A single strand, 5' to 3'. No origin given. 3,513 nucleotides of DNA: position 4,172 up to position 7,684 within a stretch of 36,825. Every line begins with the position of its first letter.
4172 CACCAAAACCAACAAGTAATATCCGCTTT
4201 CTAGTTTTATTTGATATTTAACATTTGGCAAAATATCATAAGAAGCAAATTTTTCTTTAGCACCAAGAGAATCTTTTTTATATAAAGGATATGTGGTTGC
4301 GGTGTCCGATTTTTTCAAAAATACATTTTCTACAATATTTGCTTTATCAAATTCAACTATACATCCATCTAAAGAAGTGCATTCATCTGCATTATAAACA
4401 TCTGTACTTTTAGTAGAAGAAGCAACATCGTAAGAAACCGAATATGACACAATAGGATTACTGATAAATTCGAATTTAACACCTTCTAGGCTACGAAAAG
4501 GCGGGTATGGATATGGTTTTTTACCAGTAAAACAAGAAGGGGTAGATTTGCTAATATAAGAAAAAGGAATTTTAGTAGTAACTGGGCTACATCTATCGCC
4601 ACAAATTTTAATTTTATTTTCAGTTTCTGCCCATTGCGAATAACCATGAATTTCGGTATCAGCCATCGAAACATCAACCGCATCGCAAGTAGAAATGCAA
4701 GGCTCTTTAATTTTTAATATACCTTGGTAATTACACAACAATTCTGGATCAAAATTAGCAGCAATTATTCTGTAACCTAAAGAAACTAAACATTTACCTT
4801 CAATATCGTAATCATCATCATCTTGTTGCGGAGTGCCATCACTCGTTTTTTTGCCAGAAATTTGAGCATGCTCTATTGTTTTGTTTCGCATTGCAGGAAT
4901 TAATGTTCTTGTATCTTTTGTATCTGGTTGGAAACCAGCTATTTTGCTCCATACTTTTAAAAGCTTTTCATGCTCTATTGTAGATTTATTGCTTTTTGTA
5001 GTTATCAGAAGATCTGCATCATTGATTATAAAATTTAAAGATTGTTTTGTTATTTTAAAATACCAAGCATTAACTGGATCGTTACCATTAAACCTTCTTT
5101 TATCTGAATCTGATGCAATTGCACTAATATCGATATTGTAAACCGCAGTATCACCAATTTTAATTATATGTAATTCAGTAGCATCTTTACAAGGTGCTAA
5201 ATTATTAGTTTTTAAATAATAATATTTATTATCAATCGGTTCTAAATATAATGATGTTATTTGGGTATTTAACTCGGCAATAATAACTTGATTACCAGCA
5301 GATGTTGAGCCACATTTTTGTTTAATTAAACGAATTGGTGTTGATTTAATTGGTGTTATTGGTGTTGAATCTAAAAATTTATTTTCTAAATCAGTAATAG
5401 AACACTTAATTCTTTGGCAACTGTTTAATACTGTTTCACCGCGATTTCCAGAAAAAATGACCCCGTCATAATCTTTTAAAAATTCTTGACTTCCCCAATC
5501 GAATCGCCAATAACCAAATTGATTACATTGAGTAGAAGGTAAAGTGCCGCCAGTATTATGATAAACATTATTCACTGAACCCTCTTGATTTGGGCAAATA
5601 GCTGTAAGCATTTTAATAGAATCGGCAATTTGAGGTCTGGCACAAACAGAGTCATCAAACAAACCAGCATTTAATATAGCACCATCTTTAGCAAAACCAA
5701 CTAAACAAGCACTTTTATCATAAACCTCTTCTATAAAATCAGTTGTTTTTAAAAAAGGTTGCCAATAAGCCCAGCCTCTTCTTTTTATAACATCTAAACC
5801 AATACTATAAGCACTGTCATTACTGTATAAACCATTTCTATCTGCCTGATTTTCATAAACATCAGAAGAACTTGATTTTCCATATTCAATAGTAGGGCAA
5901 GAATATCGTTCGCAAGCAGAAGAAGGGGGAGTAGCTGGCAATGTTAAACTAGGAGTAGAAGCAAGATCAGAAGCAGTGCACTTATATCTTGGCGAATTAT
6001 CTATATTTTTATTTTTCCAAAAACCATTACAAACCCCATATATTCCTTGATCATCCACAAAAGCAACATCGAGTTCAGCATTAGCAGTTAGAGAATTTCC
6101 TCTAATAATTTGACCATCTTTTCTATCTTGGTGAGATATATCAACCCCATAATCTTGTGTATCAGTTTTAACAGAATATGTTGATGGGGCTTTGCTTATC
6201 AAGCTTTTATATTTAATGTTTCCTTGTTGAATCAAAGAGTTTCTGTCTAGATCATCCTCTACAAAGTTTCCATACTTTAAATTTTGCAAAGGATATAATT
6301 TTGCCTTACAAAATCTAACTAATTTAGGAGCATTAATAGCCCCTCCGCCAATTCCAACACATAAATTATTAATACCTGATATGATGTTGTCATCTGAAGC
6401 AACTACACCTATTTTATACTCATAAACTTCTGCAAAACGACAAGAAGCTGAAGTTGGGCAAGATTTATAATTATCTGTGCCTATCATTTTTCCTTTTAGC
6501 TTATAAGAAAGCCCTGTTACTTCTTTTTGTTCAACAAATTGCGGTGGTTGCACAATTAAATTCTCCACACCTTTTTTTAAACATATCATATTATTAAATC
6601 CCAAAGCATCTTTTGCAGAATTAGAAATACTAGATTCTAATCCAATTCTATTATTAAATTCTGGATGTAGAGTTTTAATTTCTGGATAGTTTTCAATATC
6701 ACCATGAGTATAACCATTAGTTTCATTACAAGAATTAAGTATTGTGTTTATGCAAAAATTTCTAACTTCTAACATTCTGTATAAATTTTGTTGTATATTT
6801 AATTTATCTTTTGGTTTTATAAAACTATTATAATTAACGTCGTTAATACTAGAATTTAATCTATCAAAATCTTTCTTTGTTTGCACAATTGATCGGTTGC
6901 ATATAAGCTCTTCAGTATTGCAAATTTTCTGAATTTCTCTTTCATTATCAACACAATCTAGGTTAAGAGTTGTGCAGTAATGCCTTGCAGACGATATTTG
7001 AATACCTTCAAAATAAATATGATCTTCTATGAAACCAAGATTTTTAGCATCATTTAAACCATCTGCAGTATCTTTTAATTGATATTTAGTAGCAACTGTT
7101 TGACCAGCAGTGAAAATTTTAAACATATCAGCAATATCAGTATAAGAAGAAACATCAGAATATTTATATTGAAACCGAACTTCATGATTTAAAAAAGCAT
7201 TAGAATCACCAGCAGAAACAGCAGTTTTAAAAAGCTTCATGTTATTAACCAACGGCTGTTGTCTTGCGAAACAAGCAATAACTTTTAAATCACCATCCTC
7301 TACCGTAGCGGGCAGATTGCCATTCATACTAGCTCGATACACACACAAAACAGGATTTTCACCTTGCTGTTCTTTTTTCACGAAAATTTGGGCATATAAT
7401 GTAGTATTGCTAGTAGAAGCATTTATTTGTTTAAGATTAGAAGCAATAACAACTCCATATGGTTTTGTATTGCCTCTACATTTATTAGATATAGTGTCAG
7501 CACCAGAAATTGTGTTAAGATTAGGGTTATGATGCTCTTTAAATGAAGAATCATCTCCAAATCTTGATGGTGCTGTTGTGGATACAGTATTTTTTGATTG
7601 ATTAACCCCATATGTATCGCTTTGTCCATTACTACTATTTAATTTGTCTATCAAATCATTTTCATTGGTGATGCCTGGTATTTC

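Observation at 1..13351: A hidden 13.35-kb open reading frame encodes a cysteine-rich membrane-anchored protein of more than 4,450 aa with no recognisable domain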

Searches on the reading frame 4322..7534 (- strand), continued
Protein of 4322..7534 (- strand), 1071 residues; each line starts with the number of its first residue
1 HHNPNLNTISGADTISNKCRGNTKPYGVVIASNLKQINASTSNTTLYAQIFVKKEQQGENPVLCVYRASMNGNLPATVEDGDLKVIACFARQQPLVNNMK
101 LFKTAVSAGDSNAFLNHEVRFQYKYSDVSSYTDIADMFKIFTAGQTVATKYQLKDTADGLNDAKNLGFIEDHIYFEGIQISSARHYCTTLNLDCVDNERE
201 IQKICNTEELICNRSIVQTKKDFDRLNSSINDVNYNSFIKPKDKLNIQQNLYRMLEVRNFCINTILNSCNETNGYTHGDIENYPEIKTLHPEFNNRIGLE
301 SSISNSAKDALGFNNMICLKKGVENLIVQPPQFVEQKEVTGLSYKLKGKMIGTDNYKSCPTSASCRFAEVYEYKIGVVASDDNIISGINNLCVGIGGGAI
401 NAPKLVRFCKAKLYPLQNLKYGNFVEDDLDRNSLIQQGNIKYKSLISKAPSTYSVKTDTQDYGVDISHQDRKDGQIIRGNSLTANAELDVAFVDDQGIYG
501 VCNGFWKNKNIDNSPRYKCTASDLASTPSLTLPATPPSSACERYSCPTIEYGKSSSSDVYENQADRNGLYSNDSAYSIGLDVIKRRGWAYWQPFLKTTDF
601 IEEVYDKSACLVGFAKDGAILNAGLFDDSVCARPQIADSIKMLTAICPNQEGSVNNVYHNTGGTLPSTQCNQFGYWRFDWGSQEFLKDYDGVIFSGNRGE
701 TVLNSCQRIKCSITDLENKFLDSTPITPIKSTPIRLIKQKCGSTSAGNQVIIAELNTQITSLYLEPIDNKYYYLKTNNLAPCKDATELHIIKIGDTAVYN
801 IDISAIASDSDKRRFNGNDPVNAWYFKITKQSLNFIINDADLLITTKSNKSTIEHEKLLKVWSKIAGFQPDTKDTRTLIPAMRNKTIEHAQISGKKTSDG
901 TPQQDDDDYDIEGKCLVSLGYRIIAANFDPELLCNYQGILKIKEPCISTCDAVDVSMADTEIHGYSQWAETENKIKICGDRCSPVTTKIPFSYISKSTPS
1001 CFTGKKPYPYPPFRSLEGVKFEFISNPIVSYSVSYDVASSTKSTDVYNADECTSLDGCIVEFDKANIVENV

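Call 84: find_encoding_contigs(protein=P0067, flank=4000, max_places=1)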
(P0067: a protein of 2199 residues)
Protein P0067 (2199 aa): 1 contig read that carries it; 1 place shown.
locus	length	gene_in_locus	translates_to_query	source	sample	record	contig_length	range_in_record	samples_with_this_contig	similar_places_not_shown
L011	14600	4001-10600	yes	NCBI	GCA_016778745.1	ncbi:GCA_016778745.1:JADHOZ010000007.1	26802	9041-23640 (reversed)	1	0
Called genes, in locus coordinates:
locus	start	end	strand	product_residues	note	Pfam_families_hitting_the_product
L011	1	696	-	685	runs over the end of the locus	PF01464:SLT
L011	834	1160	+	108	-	PF05071:NDUFA12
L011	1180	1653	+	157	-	PF02470:MlaD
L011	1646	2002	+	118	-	PF09923:DUF2155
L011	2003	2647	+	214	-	PF00834:Ribul_P_3_epim, PF01729:QRPTase_C (faint)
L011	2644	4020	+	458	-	PF08245:Mur_ligase_M, PF02875:Mur_ligase_C (weak)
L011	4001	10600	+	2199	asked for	-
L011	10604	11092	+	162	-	PF00731:AIRC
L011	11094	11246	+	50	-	-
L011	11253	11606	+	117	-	-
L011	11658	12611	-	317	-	-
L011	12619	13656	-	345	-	-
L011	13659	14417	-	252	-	-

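Call 85: find_encoding_contigs(protein=P0040, flank=4000, max_places=1)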
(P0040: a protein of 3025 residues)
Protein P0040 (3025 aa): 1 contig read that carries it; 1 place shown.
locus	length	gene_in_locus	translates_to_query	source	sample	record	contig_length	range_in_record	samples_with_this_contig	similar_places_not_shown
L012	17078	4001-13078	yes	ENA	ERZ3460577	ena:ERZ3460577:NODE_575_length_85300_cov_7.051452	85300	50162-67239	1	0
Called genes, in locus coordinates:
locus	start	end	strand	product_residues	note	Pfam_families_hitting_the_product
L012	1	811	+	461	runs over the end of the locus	PF08245:Mur_ligase_M, PF02875:Mur_ligase_C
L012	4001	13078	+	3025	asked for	-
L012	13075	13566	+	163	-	PF01467:CTP_transf_like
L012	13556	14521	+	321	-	PF06258:Mito_fiss_Elm1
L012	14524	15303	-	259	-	PF01063:Aminotran_4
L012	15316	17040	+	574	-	PF00912:Transgly, PF00905:Transpeptidase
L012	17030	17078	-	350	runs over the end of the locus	PF03702:AnmK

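Call 86: find_encoding_contigs(protein=P0044, flank=4000, max_places=1)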
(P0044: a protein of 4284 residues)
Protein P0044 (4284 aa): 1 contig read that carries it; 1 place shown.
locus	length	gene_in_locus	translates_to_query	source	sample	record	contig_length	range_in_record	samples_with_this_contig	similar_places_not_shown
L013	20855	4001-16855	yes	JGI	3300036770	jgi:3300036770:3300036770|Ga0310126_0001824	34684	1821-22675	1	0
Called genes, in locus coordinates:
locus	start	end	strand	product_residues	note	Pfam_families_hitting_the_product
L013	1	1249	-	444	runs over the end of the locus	PF01841:Transglut_core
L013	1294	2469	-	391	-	PF18072:FGAR-AT_linker, PF00586:AIRS, PF02769:AIRS_C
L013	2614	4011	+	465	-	PF21799:MurD-like_N (weak), PF08245:Mur_ligase_M, PF02875:Mur_ligase_C (weak)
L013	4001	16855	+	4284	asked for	-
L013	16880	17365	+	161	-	PF00731:AIRC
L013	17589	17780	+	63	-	-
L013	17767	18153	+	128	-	-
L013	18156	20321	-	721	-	PF04453:LptD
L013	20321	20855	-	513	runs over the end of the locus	PF07549:Sec_GG (weak), PF21760:SecD_1st, PF22599:SecDF_P1_head, PF02355:SecD_SecF_C, PF03176:MMPL (weak)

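Call 92: search_protein_families(library=pfam, proteins=[P0045, P0050, P0067, P0058], max_evalue=0.1)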
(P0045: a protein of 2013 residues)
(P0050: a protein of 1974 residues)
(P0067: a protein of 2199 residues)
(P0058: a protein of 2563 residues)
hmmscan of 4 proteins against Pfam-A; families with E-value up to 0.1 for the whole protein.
P0045 (2013 aa): 1 family
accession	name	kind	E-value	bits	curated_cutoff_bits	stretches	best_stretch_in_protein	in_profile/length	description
PF00084.26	Sushi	-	0.082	13.8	20.7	0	1805-1826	13-35/56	Sushi repeat (SCR repeat)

P0050 (1974 aa): 1 family
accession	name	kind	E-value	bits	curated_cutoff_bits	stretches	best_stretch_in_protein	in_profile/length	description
PF02793.27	HRM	-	0.035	14.9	26.2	1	1605-1659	12-56/66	Hormone receptor domain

P0067 (2199 aa): 0 families

P0058 (2563 aa): 0 families

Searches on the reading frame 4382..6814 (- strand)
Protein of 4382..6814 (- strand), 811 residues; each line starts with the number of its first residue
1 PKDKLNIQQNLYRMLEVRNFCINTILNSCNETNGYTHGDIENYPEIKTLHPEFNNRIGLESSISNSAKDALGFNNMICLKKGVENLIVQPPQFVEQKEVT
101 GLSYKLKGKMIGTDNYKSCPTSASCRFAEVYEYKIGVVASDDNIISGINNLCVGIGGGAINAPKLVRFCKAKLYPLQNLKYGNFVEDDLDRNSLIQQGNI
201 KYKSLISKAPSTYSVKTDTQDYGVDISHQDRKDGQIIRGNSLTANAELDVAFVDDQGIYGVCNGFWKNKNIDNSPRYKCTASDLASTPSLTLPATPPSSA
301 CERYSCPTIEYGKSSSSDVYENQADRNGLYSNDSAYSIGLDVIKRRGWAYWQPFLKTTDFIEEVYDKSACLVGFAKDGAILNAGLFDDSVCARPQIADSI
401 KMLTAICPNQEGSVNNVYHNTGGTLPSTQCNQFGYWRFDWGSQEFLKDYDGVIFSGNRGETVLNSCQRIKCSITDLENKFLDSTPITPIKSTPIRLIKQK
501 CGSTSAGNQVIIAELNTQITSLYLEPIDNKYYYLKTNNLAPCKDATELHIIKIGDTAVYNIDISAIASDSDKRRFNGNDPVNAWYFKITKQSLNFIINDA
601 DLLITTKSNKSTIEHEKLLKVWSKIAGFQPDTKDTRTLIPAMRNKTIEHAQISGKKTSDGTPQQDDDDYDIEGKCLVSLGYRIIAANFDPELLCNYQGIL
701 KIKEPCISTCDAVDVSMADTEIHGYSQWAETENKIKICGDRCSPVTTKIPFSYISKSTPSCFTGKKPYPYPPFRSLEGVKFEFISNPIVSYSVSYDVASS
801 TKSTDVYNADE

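Call 91: search_solved_structures(query=A9, max_evalue=1, show_alignments=3)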
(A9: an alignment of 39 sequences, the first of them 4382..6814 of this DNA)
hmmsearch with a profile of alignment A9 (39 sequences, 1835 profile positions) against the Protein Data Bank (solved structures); distinct sequences matched with E-value up to 1: 1.
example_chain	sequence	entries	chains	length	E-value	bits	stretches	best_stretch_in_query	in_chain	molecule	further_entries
4xet_A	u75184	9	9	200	0.6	10.5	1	650-711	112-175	Cysteine dioxygenase type 1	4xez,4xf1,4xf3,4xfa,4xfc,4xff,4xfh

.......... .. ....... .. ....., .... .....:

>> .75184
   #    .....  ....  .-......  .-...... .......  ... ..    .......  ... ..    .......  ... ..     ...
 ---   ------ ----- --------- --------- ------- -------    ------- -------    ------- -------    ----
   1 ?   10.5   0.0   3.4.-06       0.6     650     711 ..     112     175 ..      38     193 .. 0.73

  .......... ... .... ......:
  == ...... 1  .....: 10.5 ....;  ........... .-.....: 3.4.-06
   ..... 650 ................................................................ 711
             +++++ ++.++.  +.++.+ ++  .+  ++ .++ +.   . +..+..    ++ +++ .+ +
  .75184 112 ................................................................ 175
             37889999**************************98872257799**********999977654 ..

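Call 93: predict_structure(alignment_id=A10)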
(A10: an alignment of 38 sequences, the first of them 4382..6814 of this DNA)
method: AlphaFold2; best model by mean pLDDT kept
length: 811 residues; sequences in the alignment: 38
mean_pLDDT: 60.3   pTM: 0.55
mean pLDDT of the five models: 60.3, 58.9, 55.9, 55.2, 54.8
residues with pLDDT >= 90: 38; 70-90: 222; 50-70: 286; < 50: 265
segments of 3 or more residues with pLDDT < 50: 1-12, 54-56, 98-118, 135-149, 157-163, 177-199, 237-241, 385-387, 390-416, 478-493, 517-529, 567-584, 588-618, 732-757, 773-811
pLDDT, mean of each block of 10 residues (from residue 1): 35 60 73 75 63 53 63 58 56 52 40 45 60 48 42 52 60 56 36 42 70 73 80 62 65 77 82 75 67 65 88 58 75 64 86 92 88 90 56 42 37 51 91 85 65 63 87 60 43 52 70 56 41 53 69 60 52 41 48 36 35 46 67 80 75 53 57 74 74 84 72 69 69 41 37 47 75 43 38 31 29 30
secondary structure, 60 per line:
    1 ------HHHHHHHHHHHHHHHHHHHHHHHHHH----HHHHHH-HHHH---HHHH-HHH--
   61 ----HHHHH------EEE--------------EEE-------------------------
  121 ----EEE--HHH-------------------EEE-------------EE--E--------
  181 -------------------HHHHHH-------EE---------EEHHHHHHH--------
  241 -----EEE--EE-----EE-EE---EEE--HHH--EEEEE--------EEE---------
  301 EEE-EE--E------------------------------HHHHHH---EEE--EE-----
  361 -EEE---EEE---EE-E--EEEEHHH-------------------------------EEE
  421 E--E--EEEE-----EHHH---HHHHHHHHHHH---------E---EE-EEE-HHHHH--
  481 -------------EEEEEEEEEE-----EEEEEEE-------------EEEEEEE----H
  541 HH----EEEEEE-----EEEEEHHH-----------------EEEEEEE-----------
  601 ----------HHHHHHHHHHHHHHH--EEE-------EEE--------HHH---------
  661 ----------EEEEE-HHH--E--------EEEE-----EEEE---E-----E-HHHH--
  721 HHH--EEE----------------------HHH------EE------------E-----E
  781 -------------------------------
elements in order (helices of 4 or more, strands of 3 or more residues): H7-32 H37-42 H44-47 H51-54 H65-69 E76-78 E93-95 E125-127 E152-154 H200-205 H226-232 E246-248 E266-268 E276-280 E289-291 E301-303 H340-345 E349-351 E362-364 E368-370 E380-383 E418-421 E427-430 H443-453 E470-472 H474-478 E494-503 E509-515 E529-535 E547-552 E558-562 E583-589 H611-625 E628-630 E638-640 E671-675 E691-694 E700-703 H715-718 E726-728

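Call 95: fold_search(model_id=the predicted structure, library=pdb)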
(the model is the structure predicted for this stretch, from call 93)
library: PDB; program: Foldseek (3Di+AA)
matches with E <= 10: 20; with E <= 0.001: 0
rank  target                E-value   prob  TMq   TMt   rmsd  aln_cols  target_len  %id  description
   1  7jik_A                9.7e-01  0.10  0.09  0.18  15.0       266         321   11  Human recombinant Beta-2-Glycoprotein 1 (released 2021-07-28)
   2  8trv_A                1.4e+00  0.30  0.05  0.13  12.4        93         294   11  Structure of the EphA2 LBDCRD bound to FabS1C_C1 (released 2024-07-17)
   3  8cjv_B                1.8e+00  0.05  0.05  0.16  14.6       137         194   14  Structure of bovine CD46 ectodomain (SCR 1-4) (released 2023-07-12)
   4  8tv1_C                2.4e+00  0.09  0.04  0.10   4.7        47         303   17  Structure of the EphA2 LBDCRD bound to FabS1C_L1 (released 2024-06-26)
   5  3zd2_B                2.8e+00  0.04  0.06  0.25  10.4       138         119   14  THE STRUCTURE OF THE TWO N-TERMINAL DOMAINS OF COMPLEMENT FACTOR H RELATED PROTEIN 1 SHOWS FORMATION OF A NOVEL DIMERI (released 2013-03-13)
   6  8cjv_A                3.0e+00  0.02  0.07  0.14  17.7       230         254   13  Structure of bovine CD46 ectodomain (SCR 1-4) (released 2023-07-12)
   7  3mbw_A                3.2e+00  0.09  0.04  0.11   4.8        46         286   17  Crystal structure of the human ephrin A2 LBD and CRD domains in complex with ephrin A1 (released 2010-06-09)
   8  3fl7                  3.4e+00  0.06  0.04  0.06   5.0        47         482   19  Crystal structure of the human ephrin A2 ectodomain (released 2009-01-27)
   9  8tv5_C                4.4e+00  0.06  0.04  0.10   4.8        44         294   18  Structure of the EphA2 LBDCRD bound to FabS1CE_L1 in a 2:1 (EphA2 to Fab) ratio (released 2024-09-11)
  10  9qcc_M                4.7e+00  0.03  0.06  0.10  16.6       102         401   13  Activated XauSPARDA filament assembly with bound dsDNA substrate (released 2025-12-17)
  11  7s7k_A                5.0e+00  0.06  0.04  0.06   4.7        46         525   20  Crystal structure of the EphB2 extracellular domain (released 2021-10-27)
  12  8ci3_A                5.3e+00  0.08  0.04  0.23   2.9        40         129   20  Structure of bovine CD46 ectodomain (SCR 1-2) (released 2023-07-12)
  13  8z5b                  5.6e+00  0.01  0.04  0.06  13.5       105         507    8  The X-Ray crystal structure of multicopper oxidase from Bacillus freudenreichii (released 2025-02-19)
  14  9f4b_FA               6.2e+00  0.01  0.05  0.07  11.9       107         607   13  Pre-assembled baseplate cup of Klebsiella phage KP1 variant vB_Kpn_Lilla1 (released 2025-05-14)
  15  6i3j_A                6.2e+00  0.01  0.04  0.06  20.9       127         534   15  Bilirubin oxidase from Myrothecium verrucaria in complex with ferricyanide (released 2019-10-02)
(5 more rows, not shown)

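Call 99: fold_search(model_id=the predicted structure, library=viral)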
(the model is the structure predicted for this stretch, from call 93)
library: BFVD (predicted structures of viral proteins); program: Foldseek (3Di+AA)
matches with E <= 10: 35; with E <= 0.001: 0
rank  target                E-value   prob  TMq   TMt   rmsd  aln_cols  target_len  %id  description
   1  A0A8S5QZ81            1.5e-01  0.72  0.06  0.33   4.9        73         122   18  Uncharacterized protein [Siphoviridae sp. ctyvQ1]
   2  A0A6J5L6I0            4.1e-01  0.30  0.04  0.10   6.2        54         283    9  Uncharacterized protein [uncultured Caudovirales phage]
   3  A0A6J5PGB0            7.6e-01  0.20  0.06  0.11   7.3        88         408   16  Coiled stalk of trimeric autotransporter adhesin [uncultured Caudovirales phage]
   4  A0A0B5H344            1.5e+00  0.02  0.03  0.04  16.2        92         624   13  Uncharacterized protein [Vibrio phage phi 3]
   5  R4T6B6                2.2e+00  0.13  0.08  0.34  15.1       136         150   10  Uncharacterized protein [Haloarcula hispanica tailed virus 2]
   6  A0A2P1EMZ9            2.2e+00  0.01  0.04  0.10  18.6       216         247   13  Uncharacterized protein [Moumouvirus australiensis]
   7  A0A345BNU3            2.4e+00  0.00  0.05  0.05  33.0       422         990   16  (no name in the UniProt tables at hand)
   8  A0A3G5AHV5            2.6e+00  0.01  0.05  0.08  22.2       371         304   10  Uncharacterized protein [Sylvanvirus sp.]
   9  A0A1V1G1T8            2.8e+00  0.01  0.06  0.05  29.4       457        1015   10  DUF4417-cotaining protein [Azobacteroides phage ProJPt-Bp1]
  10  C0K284                2.9e+00  0.02  0.05  0.14  19.8       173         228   12  p26 [Tomato infectious chlorosis virus]
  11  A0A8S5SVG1            2.9e+00  0.01  0.04  0.04  20.9       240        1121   11  Tail protein [Siphoviridae sp. ctDOT22]
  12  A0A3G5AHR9            3.1e+00  0.04  0.05  0.17  13.0        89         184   12  Uncharacterized protein [Sylvanvirus sp.]
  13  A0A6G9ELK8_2          3.1e+00  0.01  0.07  0.05  27.0       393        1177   12  RNA-dependent RNA polymerase [Bremia lactucae associated ssRNA virus 1]
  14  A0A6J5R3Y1            3.5e+00  0.03  0.08  0.09  15.0       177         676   12  Uncharacterized protein [uncultured Caudovirales phage]
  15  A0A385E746            3.7e+00  0.01  0.06  0.04  30.7       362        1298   13  (no name in the UniProt tables at hand)
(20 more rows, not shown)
